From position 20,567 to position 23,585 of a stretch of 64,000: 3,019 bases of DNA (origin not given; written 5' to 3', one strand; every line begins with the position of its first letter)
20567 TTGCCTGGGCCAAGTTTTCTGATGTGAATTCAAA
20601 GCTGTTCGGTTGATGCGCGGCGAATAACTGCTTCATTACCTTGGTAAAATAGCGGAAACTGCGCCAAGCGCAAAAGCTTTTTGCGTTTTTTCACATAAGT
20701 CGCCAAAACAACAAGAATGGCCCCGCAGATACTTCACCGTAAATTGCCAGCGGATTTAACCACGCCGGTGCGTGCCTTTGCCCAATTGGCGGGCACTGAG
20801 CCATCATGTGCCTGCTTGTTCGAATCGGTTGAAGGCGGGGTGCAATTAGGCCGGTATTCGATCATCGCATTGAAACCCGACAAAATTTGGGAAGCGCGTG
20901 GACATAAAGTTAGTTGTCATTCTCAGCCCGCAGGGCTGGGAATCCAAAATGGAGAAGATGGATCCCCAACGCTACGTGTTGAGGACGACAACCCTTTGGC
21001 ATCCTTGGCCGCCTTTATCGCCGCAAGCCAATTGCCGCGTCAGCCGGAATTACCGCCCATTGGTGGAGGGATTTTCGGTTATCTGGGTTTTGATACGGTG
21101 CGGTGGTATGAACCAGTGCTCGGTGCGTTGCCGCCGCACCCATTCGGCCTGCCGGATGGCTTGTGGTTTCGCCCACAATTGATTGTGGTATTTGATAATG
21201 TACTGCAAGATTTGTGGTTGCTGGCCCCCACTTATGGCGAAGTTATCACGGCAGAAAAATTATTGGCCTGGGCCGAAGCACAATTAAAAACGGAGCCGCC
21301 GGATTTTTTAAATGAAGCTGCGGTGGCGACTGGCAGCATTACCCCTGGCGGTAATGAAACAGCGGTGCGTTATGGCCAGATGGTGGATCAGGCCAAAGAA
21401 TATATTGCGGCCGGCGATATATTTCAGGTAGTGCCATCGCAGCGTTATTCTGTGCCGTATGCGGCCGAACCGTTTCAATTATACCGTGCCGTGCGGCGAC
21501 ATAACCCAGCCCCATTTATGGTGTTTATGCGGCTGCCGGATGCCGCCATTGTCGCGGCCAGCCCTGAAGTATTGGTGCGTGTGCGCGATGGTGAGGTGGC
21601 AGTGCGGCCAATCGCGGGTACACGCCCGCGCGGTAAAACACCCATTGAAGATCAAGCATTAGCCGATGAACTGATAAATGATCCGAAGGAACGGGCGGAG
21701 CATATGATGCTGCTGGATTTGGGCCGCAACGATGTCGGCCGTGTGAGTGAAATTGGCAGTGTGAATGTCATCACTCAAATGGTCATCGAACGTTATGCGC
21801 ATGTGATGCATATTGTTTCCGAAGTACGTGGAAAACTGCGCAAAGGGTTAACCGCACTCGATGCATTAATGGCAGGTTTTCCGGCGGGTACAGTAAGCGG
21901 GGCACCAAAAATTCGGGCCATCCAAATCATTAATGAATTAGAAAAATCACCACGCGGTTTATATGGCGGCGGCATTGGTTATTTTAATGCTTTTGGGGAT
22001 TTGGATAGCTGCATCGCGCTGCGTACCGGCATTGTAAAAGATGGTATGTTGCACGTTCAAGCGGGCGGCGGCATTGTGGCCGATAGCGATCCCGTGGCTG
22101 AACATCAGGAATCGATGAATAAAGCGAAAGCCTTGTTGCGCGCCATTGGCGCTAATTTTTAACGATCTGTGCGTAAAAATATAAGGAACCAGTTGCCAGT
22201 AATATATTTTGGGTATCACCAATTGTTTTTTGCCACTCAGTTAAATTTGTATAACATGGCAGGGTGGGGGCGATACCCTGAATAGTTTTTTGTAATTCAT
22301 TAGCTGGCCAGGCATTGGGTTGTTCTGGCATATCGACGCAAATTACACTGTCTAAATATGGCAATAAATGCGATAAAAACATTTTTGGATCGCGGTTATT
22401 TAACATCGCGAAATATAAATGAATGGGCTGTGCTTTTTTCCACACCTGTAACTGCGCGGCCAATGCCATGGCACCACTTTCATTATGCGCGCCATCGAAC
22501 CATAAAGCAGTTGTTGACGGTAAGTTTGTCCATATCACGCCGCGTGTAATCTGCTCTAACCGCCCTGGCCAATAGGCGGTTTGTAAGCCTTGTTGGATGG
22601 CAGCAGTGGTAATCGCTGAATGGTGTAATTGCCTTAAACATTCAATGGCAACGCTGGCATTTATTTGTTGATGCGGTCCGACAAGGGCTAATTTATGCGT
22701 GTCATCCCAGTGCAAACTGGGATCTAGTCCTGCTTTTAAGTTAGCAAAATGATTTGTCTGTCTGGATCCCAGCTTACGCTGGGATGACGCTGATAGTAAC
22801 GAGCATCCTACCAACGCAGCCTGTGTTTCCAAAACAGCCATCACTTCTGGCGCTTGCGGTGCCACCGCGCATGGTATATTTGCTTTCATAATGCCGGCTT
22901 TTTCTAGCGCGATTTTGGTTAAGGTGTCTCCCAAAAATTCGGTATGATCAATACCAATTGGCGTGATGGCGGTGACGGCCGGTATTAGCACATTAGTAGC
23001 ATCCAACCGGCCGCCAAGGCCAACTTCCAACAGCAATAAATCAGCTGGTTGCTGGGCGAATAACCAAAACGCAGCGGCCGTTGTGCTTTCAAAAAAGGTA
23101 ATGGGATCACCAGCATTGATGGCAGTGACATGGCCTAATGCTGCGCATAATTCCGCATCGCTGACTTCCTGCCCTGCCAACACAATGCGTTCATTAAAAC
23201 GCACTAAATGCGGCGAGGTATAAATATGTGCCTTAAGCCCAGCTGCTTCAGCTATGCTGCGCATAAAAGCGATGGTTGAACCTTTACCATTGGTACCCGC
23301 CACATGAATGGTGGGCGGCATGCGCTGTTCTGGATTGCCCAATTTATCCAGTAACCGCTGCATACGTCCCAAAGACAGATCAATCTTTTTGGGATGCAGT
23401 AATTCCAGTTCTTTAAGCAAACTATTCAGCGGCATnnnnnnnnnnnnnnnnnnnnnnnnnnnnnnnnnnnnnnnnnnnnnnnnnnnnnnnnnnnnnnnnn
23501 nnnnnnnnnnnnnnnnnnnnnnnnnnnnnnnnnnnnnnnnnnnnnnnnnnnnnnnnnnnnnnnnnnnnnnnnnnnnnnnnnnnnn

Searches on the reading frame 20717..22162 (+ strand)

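Call 71: search_protein_families(library=pfam, proteins=[window:20717-22162:+], max_evalue=0.00001)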
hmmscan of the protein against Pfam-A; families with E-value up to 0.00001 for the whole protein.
window:20717-22162:+ (481 aa): 2 families
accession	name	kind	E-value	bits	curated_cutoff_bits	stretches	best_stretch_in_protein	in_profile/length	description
PF00425.24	Chorismate_bind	-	1.2e-88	297.4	27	1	218-469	4-257/257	chorismate binding enzyme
PF04715.19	Anth_synt_I_N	-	2.8e-22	79.9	23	1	13-167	1-139/140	Anthranilate synthase component I, N terminal region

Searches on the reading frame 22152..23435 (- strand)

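Call 57: search_protein_families(library=pfam, proteins=[window:22152-23435:-], max_evalue=0.00001)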
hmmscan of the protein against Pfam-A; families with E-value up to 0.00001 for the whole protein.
window:22152-23435:- (427 aa): 2 families
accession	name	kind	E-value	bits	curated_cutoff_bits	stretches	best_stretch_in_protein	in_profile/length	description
PF08245.18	Mur_ligase_M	-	7.2e-08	33.1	24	1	45-266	1-199/200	Mur ligase middle domain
PF02875.26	Mur_ligase_C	-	4.2e-06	28.1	28.4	0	309-388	13-93/127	Mur ligase, glutamate ligase domain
